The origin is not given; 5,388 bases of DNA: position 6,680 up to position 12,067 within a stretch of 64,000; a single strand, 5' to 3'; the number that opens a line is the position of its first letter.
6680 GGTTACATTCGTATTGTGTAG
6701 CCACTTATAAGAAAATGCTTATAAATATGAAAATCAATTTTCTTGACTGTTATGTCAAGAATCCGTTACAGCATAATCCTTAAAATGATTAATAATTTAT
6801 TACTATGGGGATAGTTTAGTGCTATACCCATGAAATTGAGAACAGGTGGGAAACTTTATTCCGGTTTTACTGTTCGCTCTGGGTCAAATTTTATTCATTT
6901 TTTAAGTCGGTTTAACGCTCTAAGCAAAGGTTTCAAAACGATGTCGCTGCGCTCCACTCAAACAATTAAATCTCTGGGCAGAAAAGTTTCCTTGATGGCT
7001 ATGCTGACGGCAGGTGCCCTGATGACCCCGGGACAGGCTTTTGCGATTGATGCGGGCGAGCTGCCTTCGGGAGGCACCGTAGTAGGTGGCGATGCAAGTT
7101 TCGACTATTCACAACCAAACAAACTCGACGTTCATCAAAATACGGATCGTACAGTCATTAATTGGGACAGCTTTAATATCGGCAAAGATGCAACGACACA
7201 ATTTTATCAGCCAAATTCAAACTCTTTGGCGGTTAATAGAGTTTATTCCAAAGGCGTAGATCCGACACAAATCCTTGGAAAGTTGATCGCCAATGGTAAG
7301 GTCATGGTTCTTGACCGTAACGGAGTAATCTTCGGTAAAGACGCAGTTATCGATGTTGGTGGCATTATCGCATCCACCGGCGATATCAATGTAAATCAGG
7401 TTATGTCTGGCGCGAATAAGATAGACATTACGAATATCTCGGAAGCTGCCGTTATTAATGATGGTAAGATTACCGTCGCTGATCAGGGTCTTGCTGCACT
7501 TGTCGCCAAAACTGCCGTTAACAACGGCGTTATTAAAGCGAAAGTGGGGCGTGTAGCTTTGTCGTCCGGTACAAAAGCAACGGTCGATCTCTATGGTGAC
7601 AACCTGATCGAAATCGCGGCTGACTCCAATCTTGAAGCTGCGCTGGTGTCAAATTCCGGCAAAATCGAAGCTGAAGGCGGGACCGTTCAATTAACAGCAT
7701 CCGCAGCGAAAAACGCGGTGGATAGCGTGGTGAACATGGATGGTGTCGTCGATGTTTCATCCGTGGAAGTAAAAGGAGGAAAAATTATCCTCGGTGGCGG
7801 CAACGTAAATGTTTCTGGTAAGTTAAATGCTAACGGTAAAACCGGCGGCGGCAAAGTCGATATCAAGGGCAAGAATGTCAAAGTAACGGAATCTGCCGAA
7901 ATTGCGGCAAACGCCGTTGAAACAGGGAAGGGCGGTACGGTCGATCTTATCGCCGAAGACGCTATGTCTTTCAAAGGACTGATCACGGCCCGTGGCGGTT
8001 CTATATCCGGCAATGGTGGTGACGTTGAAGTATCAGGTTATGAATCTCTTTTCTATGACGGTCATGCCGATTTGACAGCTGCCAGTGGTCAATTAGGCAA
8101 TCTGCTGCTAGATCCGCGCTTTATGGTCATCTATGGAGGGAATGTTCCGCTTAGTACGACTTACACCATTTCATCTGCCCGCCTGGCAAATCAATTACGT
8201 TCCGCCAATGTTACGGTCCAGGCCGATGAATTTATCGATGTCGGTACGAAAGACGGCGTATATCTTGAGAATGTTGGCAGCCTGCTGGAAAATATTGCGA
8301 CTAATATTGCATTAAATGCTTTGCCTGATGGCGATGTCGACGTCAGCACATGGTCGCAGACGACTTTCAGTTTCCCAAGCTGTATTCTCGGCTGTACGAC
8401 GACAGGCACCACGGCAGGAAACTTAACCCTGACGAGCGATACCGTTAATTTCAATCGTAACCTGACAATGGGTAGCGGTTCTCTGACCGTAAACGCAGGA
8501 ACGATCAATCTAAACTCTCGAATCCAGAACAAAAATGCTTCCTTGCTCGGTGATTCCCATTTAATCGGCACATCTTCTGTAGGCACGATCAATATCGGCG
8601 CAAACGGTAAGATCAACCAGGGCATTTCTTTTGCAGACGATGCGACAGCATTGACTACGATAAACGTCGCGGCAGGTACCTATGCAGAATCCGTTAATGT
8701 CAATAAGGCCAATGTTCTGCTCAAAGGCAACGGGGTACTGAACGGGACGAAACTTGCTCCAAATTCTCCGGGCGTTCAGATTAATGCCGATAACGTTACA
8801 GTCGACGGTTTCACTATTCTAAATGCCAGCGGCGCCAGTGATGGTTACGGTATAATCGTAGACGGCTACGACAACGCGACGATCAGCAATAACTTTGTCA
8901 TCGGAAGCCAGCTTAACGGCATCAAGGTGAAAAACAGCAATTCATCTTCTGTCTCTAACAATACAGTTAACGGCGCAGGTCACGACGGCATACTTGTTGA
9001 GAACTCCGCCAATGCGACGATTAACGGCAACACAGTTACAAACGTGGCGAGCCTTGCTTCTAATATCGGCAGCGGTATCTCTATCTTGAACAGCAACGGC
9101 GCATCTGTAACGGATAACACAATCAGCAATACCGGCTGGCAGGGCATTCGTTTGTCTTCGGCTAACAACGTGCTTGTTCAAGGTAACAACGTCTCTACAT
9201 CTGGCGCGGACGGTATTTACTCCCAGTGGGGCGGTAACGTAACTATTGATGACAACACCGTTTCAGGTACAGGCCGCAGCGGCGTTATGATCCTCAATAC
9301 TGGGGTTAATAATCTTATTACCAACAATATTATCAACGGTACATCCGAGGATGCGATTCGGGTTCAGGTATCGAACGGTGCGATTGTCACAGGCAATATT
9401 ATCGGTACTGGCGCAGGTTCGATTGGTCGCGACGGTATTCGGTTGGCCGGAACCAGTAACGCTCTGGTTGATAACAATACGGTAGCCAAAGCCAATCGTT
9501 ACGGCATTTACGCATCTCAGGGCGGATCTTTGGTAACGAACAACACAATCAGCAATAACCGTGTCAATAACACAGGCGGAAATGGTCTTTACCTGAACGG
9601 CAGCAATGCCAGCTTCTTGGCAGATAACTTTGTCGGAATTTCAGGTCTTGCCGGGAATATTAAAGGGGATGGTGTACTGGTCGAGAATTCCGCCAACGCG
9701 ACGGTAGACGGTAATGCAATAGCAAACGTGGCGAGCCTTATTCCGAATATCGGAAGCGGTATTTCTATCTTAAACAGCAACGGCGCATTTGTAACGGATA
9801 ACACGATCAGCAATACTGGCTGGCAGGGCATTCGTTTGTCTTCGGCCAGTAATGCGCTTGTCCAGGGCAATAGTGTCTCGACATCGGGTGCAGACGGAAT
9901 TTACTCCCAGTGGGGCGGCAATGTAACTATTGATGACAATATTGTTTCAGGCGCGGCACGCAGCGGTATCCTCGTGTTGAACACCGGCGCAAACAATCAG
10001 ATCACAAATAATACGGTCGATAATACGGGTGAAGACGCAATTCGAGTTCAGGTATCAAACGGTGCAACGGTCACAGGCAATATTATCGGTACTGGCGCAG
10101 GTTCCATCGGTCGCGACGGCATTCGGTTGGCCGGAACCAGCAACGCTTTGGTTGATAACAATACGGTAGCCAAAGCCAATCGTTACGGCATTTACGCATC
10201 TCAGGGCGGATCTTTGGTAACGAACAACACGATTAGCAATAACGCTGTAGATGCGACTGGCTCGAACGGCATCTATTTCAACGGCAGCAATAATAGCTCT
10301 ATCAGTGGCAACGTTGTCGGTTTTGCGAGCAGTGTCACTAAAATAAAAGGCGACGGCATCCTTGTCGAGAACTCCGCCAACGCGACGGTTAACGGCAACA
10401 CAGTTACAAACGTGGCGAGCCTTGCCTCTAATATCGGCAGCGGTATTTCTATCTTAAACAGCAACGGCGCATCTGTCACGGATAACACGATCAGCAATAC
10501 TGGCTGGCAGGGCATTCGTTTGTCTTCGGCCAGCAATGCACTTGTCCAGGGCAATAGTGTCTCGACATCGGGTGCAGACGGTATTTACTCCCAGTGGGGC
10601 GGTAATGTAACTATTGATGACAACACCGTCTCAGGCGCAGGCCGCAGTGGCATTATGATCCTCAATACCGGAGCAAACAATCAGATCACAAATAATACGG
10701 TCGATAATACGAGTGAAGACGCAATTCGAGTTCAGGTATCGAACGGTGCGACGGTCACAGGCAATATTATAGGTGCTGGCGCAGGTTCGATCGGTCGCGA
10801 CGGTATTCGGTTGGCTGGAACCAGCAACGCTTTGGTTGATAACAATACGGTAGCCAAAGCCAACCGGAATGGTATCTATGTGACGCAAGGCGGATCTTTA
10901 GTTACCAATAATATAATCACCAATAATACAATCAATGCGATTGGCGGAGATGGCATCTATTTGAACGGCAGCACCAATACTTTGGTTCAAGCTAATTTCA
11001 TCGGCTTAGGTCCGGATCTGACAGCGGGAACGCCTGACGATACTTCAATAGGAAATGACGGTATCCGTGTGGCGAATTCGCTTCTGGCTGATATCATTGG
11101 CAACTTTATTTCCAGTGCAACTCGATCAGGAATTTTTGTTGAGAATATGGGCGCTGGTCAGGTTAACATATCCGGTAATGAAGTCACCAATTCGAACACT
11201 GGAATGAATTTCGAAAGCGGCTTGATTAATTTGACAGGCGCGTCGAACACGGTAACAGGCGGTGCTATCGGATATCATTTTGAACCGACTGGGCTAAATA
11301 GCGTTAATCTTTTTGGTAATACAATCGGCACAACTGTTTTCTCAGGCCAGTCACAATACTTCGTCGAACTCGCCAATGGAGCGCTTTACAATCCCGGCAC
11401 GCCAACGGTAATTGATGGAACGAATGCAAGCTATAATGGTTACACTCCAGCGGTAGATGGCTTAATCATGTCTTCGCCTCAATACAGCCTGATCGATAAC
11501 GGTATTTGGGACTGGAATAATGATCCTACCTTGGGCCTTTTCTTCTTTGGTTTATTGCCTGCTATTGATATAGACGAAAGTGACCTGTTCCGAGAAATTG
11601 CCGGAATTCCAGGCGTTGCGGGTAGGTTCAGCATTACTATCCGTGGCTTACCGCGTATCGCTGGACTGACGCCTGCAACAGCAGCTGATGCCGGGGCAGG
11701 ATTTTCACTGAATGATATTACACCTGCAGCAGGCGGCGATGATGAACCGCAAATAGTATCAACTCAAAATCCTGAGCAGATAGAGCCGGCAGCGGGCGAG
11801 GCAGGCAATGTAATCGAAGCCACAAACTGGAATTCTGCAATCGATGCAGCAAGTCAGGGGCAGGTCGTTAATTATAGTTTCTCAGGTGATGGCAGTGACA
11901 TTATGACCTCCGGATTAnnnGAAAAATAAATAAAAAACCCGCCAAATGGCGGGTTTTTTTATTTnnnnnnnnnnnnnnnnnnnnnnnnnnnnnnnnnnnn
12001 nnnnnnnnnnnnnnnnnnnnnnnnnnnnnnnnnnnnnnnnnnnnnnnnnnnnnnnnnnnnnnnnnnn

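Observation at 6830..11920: Orphan TPS-domain exoprotein whose passenger is a PbH1/CASH beta-helix rather than classical FHA repeats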

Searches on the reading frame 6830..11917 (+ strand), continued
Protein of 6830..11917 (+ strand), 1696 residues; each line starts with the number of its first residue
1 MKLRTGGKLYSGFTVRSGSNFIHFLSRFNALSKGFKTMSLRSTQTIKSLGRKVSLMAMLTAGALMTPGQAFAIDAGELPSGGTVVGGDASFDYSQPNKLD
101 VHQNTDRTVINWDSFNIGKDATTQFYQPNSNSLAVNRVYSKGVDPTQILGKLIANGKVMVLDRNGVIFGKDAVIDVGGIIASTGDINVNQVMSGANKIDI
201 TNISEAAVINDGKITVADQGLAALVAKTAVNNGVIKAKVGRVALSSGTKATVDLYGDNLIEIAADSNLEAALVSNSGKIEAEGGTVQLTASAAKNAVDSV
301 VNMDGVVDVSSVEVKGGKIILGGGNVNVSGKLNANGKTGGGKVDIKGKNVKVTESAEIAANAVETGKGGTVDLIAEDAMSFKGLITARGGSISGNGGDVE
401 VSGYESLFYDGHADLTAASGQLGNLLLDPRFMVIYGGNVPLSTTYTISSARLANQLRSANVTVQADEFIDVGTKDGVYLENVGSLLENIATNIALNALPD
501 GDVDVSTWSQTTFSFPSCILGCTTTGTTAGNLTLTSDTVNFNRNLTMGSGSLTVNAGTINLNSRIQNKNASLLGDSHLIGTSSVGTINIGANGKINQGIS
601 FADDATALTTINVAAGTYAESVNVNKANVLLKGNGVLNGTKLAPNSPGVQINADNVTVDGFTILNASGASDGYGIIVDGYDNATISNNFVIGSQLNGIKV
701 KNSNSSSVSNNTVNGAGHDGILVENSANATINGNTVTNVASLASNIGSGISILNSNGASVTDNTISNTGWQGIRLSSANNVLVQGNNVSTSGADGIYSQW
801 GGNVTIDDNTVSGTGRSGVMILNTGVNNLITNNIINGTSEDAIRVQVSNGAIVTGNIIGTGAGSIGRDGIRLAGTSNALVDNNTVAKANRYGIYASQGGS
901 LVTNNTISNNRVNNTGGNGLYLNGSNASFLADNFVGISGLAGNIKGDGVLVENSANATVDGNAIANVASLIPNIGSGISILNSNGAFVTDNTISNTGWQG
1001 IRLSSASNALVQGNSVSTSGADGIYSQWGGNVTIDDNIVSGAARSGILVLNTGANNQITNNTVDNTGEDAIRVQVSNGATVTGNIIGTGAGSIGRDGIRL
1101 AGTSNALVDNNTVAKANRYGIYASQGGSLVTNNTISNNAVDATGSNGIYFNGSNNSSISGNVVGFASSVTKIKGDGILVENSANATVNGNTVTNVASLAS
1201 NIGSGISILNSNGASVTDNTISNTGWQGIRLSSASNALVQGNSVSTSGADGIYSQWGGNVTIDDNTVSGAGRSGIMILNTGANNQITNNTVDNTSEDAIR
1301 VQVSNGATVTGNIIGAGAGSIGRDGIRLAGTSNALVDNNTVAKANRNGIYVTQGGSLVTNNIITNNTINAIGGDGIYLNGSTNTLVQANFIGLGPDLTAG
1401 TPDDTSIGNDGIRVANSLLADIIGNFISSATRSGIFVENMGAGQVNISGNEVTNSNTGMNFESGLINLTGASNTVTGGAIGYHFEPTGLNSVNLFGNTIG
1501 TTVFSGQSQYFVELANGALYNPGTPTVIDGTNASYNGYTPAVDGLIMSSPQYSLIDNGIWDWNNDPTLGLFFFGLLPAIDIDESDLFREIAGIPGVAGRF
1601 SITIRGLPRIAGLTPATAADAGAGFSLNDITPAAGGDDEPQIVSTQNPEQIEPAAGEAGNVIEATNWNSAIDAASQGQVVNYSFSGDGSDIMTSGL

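Call 76: list_cluster_members(proteins=[P0001, P0004, P0176, P0145, P0002, P0003])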
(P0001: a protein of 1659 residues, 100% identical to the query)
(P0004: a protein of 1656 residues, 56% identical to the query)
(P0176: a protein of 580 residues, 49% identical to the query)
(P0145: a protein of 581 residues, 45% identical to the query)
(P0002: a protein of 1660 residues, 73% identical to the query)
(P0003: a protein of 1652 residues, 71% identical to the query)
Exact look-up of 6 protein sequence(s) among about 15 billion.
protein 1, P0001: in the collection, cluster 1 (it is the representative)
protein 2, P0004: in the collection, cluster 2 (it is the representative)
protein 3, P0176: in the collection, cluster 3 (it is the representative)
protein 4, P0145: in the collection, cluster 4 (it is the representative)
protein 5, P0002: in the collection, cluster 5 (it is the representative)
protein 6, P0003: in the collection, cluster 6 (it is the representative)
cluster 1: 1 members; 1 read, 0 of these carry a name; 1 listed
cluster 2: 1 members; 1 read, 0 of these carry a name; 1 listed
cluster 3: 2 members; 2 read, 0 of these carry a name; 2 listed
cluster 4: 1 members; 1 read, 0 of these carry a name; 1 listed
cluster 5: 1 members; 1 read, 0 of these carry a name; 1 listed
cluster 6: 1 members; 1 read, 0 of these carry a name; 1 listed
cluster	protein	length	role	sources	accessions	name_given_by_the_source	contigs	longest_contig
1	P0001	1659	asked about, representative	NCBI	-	-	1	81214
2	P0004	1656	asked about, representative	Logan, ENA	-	-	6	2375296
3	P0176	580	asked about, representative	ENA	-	-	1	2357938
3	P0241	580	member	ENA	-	-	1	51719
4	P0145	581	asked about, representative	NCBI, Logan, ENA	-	-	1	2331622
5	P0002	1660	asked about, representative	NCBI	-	-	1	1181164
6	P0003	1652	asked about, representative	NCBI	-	-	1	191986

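Call 77: find_homologous_proteins(query=P0200, max_evalue=1e-30)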
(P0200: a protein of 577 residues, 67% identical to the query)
Query P0200 (577 aa): 1008 proteins with E <= 1e-30 among 8000 candidates; the best 120 are listed.
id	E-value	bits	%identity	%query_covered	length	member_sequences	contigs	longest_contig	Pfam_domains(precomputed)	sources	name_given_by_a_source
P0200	0.0e+0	1290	100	100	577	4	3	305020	PF08479.17,PF03865.20,PF01103.30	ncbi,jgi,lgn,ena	-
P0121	6.7e-270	915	67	100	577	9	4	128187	PF08479.17,PF07244.21,PF03865.20,PF01103.30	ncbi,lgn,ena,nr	ncbi:MAG: ShlB/FhaC/HecB family hemolysin secretion/activation protein [Alphaproteobacteria bacteriu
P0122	1.7e-252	857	66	100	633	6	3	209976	PF08479.17,PF03865.20,PF01103.30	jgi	-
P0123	2.4e-252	857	66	98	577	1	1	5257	PF08479.17,PF07244.21,PF03865.20,PF01103.30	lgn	-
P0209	8.2e-251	852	66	99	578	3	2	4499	PF08479.17,PF03865.20,PF01103.30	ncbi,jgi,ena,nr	ncbi:MAG TPA: ShlB/FhaC/HecB family hemolysin secretion/activation protein [Alphaproteobacteria bact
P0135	6.1e-245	832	63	100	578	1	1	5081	PF08479.17,PF03865.20,PF01103.30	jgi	-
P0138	5.5e-244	829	63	98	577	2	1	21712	PF08479.17,PF07244.21,PF03865.20,PF01103.30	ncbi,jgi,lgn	-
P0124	8.6e-244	828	65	95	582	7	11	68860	PF08479.17,PF03865.20,PF01103.30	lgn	-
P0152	2.1e-243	827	65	95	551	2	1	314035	PF08479.17,PF03865.20,PF01103.30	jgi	jgi:hemolysin activation/secretion protein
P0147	1.5e-242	824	64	98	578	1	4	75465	PF08479.17,PF07244.21,PF03865.20,PF01103.30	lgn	-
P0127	4.6e-239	813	63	98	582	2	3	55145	PF08479.17,PF07244.21,PF03865.20,PF01103.30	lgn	-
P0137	9.9e-235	798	62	100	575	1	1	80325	PF08479.17,PF03865.20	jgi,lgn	jgi:hemolysin activation/secretion protein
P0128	1.6e-234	798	62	100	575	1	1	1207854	PF08479.17,PF03865.20,PF01103.30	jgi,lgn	jgi:hemolysin activation/secretion protein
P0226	1.6e-233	794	63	97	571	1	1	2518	PF08479.17,PF07244.21,PF03865.20,PF01103.30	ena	-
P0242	8.3e-206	703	57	98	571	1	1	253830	PF08479.17,PF03865.20,PF01103.30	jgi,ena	-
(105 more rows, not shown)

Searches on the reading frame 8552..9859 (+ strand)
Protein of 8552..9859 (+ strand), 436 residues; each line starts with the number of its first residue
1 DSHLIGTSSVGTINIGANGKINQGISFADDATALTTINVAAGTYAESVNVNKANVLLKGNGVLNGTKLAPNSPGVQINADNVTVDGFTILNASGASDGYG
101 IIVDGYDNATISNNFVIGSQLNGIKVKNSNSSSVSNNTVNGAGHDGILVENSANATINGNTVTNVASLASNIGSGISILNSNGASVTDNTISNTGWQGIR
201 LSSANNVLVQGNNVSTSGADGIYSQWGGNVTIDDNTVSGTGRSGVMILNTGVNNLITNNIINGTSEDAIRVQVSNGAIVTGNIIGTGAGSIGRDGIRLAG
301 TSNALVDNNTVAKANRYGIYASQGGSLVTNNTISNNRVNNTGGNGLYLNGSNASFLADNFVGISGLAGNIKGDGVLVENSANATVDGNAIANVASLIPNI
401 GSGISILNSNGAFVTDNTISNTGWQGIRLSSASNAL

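Call 60: predict_structure(alignment_id=A4)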
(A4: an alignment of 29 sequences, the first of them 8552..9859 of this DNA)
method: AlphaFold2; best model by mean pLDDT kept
length: 436 residues; sequences in the alignment: 29
mean_pLDDT: 92.2   pTM: 0.92
mean pLDDT of the five models: 92.2, 91.9, 91.6, 91.4, 91.4
residues with pLDDT >= 90: 354; 70-90: 56; 50-70: 18; < 50: 8
segments of 3 or more residues with pLDDT < 50: 1-8
pLDDT, mean of each block of 10 residues (from residue 1): 45 91 89 90 94 96 88 89 97 79 97 96 97 98 97 98 92 96 98 98 98 97 96 98 97 95 98 94 93 96 94 96 72 86 94 92 79 96 94 90 96 95 94 91
secondary structure, 60 per line:
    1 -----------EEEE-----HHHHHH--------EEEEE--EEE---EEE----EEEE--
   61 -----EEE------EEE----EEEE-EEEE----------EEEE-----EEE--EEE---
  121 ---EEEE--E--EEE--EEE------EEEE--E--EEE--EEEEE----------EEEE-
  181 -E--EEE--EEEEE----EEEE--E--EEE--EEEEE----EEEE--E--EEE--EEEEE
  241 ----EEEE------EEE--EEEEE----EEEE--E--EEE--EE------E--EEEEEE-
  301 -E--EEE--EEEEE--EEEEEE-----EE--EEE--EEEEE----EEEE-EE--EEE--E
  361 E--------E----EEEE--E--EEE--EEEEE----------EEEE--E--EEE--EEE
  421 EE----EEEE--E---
elements in order: E12-15 H21-26 E35-39 E42-44 E48-50 E55-58 E66-68 E75-77 E82-85 E87-90 E101-104 E110-112 E115-117 E124-127 E133-135 E138-140 E147-150 E156-158 E161-165 E176-179 E185-187 E190-194 E199-202 E208-210 E213-217 E222-225 E231-233 E236-240 E245-248 E255-257 E260-264 E269-272 E278-280 E294-299 E305-307 E310-314 E317-322 E332-334 E337-341 E346-349 E355-357 E375-378 E384-386 E389-393 E404-407 E413-415 E418-422 E427-430

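Call 89: fold_search(model_id=the predicted structure, library=pdb)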
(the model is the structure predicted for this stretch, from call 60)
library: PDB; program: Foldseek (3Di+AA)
matches with E <= 10: 577; with E <= 0.001: 223
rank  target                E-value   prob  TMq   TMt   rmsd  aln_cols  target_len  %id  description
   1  9beh_A                5.5e-09  1.00  0.39  0.32  10.4       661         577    9  Structure of GH110A in complex with galactose-6-sulfate (released 2025-08-27)
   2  5lw3                  8.9e-08  1.00  0.27  0.31  13.2       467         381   13  Azotobacter vinelandii Mannuronan C-5 epimerase AlgE6 A-module (released 2017-10-25)
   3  2pyg_B                1.0e-07  1.00  0.40  0.45  12.6       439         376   14  Azotobacter vinelandii Mannuronan C-5 epimerase AlgE4 A-module (released 2008-05-27)
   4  6f7k_B                1.1e-07  1.00  0.33  0.28  11.1       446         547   15  Crystal structure of Dettilon tailspike protein (gp208) (released 2018-12-19)
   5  2pyh_A                1.4e-07  1.00  0.40  0.45  11.8       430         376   14  Azotobacter vinelandii Mannuronan C-5 epimerase AlgE4 A-module complexed with mannuronan trisaccharide (released 2008-05-27)
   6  4ozz                  1.6e-07  1.00  0.36  0.37  10.6       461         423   12  Crystal Structure of the periplasmic alginate epimerase AlgG T265N T268M double mutant (released 2015-03-04)
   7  9bev_A                1.9e-07  1.00  0.43  0.35   8.5       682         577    9  Structure of GH110A in complex with a lambda-carrageenan oligosaccharide (released 2025-08-27)
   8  2pyh_B                2.3e-07  1.00  0.39  0.44  12.0       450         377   15  Azotobacter vinelandii Mannuronan C-5 epimerase AlgE4 A-module complexed with mannuronan trisaccharide (released 2008-05-27)
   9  2pyg_A                2.6e-07  1.00  0.33  0.38  12.0       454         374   12  Azotobacter vinelandii Mannuronan C-5 epimerase AlgE4 A-module (released 2008-05-27)
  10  9j4l_B                3.5e-07  1.00  0.31  0.32  11.2       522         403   12  Crystal structure of GH9l Inulin fructotransferases (IFTase) (released 2024-09-04)
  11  6f7k_A                4.0e-07  1.00  0.29  0.25  10.9       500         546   14  Crystal structure of Dettilon tailspike protein (gp208) (released 2018-12-19)
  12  6f7d                  4.4e-07  1.00  0.36  0.30  11.4       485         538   15  Crystal structure of Dettilon tailspike protein (gp208) (released 2018-12-19)
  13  4ozy                  7.4e-07  1.00  0.35  0.36  10.5       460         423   12  Crystal Structure of the periplasmic alginate epimerase AlgG T265N mutant (released 2015-03-04)
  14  8ja4                  7.8e-07  1.00  0.54  0.50   7.3       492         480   14  Structure of the alginate epimerase/lyase (released 2024-05-08)
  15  8jaz_A                9.9e-07  1.00  0.43  0.39   9.0       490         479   14  Structure of the alginate epimerase/lyase complexed with di-mannuronic acid (released 2024-05-08)
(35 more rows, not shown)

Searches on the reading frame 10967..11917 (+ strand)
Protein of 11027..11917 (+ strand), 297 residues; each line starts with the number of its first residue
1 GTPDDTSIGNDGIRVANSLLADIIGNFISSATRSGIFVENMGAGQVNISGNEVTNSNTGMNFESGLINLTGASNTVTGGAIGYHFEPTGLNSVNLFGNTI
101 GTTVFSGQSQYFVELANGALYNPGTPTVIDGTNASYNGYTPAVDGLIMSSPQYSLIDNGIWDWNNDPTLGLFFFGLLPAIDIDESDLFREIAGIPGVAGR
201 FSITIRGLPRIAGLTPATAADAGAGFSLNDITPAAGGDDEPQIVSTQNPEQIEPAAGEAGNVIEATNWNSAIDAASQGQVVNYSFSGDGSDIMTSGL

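Call 53: predict_structure(alignment_id=A3)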
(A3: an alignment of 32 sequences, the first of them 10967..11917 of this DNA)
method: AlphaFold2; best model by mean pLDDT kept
length: 317 residues; sequences in the alignment: 32
mean_pLDDT: 76.8   pTM: 0.62
mean pLDDT of the five models: 76.8, 76.0, 75.5, 73.3, 73.2
residues with pLDDT >= 90: 171; 70-90: 25; 50-70: 43; < 50: 78
segments of 3 or more residues with pLDDT < 50: 209-245, 247-281, 315-317
pLDDT, mean of each block of 10 residues (from residue 1): 82 69 66 96 97 97 96 98 98 98 97 97 98 97 89 98 94 97 95 87 51 44 43 45 45 44 45 43 65 70 59 50
secondary structure, 60 per line:
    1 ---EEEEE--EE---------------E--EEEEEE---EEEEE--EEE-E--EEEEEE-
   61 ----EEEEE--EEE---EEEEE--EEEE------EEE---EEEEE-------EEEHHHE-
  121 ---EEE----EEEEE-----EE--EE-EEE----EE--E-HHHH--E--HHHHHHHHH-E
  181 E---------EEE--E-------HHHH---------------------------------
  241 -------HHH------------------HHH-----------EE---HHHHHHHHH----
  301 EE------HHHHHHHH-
elements in order: E4-8 E31-36 E40-44 E47-49 E54-59 E65-69 E72-74 E78-82 E85-88 E95-97 E101-105 E113-115 E124-126 E131-135 E148-150 H161-164 H170-178 E191-193 H204-207 H288-296 H309-316

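Call 90: search_protein_representatives(protein=window:11027-11917:+)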
Query: 297 residues. Proteins with E-value up to 0.001 (for the whole library): 298; up to 1e-10: 248; up to 1e-30: 67. The best 150 are listed.
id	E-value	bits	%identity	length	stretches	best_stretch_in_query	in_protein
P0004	6.6e-106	370.6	46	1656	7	1-297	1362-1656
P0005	2.3e-105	368.8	58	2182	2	1-293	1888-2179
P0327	1.0e-77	278.1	53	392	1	3-294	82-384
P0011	8.3e-63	229.1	49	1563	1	10-295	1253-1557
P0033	2.1e-53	198.3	44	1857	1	9-292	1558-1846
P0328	9.8e-52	192.8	43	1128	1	7-297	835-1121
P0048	1.3e-50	189.2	39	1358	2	6-289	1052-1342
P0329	2.0e-49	185.2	40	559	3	22-289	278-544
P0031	3.0e-49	184.6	38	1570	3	3-293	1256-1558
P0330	6.1e-49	183.6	45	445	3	90-288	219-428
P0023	2.6e-47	178.3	43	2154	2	5-291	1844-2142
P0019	7.6e-47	176.7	37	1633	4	7-290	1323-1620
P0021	2.1e-46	175.3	38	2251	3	8-295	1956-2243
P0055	2.5e-46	175.0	38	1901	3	6-294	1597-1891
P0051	3.7e-46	174.5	44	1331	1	12-289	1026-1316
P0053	1.9e-42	162.3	37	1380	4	8-289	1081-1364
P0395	2.0e-23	99.8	40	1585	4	84-173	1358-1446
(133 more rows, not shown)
